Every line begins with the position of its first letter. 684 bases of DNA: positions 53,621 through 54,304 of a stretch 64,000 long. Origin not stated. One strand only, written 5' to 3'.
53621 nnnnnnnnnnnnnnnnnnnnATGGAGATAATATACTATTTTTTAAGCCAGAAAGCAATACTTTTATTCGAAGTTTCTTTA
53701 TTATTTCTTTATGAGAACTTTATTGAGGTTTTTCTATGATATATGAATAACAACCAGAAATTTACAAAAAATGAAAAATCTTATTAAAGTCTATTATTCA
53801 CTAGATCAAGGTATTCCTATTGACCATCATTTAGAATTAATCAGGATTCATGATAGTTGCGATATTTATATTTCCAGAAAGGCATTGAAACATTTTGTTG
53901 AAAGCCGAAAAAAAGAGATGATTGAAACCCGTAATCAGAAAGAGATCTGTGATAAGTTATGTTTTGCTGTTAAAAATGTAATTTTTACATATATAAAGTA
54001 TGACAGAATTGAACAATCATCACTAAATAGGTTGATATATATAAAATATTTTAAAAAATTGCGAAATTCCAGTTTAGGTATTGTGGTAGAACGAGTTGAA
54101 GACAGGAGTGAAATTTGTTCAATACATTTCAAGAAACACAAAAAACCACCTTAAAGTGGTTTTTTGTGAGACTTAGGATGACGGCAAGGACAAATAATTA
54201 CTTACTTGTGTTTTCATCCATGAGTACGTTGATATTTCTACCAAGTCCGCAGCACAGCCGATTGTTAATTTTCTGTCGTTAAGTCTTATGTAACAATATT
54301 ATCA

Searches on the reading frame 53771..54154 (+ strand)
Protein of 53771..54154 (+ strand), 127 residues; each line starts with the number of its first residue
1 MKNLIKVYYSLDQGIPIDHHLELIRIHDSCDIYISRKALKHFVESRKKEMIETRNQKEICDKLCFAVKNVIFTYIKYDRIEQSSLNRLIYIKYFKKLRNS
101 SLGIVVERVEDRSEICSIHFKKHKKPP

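Call 21: search_protein_families(library=pfam, proteins=[window:53771-54154:+], max_evalue=1)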
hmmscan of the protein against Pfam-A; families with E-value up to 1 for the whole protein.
window:53771-54154:+ (127 aa): 1 family
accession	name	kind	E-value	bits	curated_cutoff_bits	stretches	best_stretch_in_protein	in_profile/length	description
PF24468.1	EGF_LRP2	-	0.19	12.2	30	1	55-67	8-19/44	LRP2-like, EGF-like domain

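Call 104: search_protein_families(library=phrogs, proteins=[window:53771-54154:+], max_evalue=0.1)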
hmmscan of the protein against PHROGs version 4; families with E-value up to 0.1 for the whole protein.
window:53771-54154:+ (127 aa): 2 families
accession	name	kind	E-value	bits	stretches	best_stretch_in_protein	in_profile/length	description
phrog_13946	-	unknown function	0.018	16.3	0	40-70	40-70/82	-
phrog_27399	-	unknown function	0.072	14.3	1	18-82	7-67/93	-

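Call 105: find_homologous_proteins(query=window:53771-54154:+)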
Query window:53771-54154:+ (127 aa): 39 proteins with E <= 0.001 among 45 candidates.
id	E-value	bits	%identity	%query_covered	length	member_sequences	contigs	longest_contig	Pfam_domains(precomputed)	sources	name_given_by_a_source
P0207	1.0e-76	273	100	100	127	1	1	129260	-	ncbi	-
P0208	1.8e-44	169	70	92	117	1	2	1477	-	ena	-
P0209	1.9e-40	156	61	100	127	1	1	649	-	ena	-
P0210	2.5e-38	149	66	92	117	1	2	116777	-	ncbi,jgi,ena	jgi:hypothetical protein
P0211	2.8e-38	149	66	92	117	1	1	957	-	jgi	jgi:hypothetical protein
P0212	6.7e-38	148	59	98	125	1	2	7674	-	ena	-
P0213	5.2e-37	145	63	92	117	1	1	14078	-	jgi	jgi:hypothetical protein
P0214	6.2e-37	144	62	92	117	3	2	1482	-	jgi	jgi:glutaredoxin-related protein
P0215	1.1e-36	144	56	98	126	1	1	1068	-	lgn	-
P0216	3.1e-35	139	62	92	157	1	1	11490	-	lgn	-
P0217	5.6e-35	138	54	98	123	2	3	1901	-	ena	-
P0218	3.0e-34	136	58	90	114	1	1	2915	-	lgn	-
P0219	4.4e-34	135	58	90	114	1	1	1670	-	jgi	jgi:hypothetical protein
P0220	1.4e-33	134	57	92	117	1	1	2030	-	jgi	jgi:hypothetical protein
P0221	1.1e-32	131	61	89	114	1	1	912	-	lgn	-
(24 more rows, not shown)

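Call 112: predict_structure(alignment_id=A8)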
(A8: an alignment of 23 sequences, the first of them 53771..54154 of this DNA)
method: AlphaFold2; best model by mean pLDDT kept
length: 127 residues; sequences in the alignment: 23
mean_pLDDT: 79.2   pTM: 0.70
mean pLDDT of the five models: 79.2, 78.2, 77.6, 76.8, 73.7
residues with pLDDT >= 90: 25; 70-90: 71; 50-70: 31; < 50: 0
segments of 3 or more residues with pLDDT < 50: none
pLDDT, mean of each block of 10 residues (from residue 1): 64 67 83 85 74 69 80 92 90 80 90 88 63
secondary structure, 60 per line:
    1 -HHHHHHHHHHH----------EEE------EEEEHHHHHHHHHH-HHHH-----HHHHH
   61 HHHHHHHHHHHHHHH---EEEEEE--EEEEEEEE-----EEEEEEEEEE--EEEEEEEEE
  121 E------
elements in order: H2-12 E23-25 E32-35 H36-45 H47-50 H56-75 E79-84 E87-94 E100-109 E112-121

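Call 115: fold_search(model_id=the predicted structure, library=pdb)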
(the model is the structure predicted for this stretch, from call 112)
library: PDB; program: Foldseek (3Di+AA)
matches with E <= 10: 702; with E <= 0.001: 0
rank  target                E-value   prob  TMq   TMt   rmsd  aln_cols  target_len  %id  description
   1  3u97                  4.6e-02  0.99  0.29  0.45   2.6        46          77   15  1.1 Angstrom-resolution crystal structure of the Brucella abortus ribonuclease toxin, BrnT (released 2012-02-22)
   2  7nbu_Y                6.8e-02  0.75  0.29  0.30   7.0        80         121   10  Structure of the HigB1 toxin mutant K95A from Mycobacterium tuberculosis (Rv1955) and its target, the cspA mRNA, on th (released 2022-03-02)
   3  5ts4_A                1.1e-01  0.41  0.31  0.38  11.4       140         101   14  Crystal structure of a de novo designed protein with curved beta-sheet (released 2017-01-25)
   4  5kpe_MODEL_1_A        1.4e-01  0.25  0.30  0.31  14.0       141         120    9  Solution NMR Structure of Denovo Beta Sheet Design Protein, Northeast Structural Genomics Consortium (NESG) Ta (released 2016-09-21)
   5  3cu3                  1.6e-01  0.30  0.33  0.27  10.9       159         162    8  Crystal structure of a domain of unknown function with a cystatin-like fold (npun_r1993) from nostoc punctiforme pcc 731 (released 2008-04-29)
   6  4ovm_A                1.8e-01  0.38  0.34  0.34  10.1       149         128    5  Crystal structure of SgcJ protein from Streptomyces carzinostaticus (released 2013-12-25)
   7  7o21_A                1.8e-01  0.30  0.28  0.15  12.6       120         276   16  Structure of Bdellovibrio bacteriovorus Bd1075 (released 2021-04-21)
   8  6w3f_B                2.0e-01  0.60  0.27  0.29   6.5        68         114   13  Rd1NTF2_05_I64F_A80G_T94P_D101K_L106W (released 2020-04-15)
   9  8phj_Y                2.1e-01  0.60  0.35  0.15   5.8        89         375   17  cA4-bound Cami1 in complex with 70S ribosome (released 2023-12-13)
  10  6d63_G                2.1e-01  0.35  0.33  0.36  10.7       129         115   10  The structure of AtzH: a little known member of the atrazine breakdown pathway (released 2018-11-14)
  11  4ovm_D                2.1e-01  0.28  0.33  0.33  10.0       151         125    5  Crystal structure of SgcJ protein from Streptomyces carzinostaticus (released 2013-12-25)
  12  4ovm_C                2.1e-01  0.28  0.32  0.31  10.2       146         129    5  Crystal structure of SgcJ protein from Streptomyces carzinostaticus (released 2013-12-25)
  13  4orl                  2.3e-01  0.57  0.30  0.34   6.3        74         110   16  Crystal structure of a DUF4783 family protein (BACOVA_04304) from Bacteroides ovatus ATCC 8483 at 1.40 A resolution (released 2014-03-05)
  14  7urz_C                2.4e-01  0.69  0.25  0.25   7.6        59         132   14  Hexadecameric hub domain of CaMKII beta (released 2022-05-11)
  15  4ovm_J                2.4e-01  0.28  0.32  0.33   9.9       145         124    6  Crystal structure of SgcJ protein from Streptomyces carzinostaticus (released 2013-12-25)
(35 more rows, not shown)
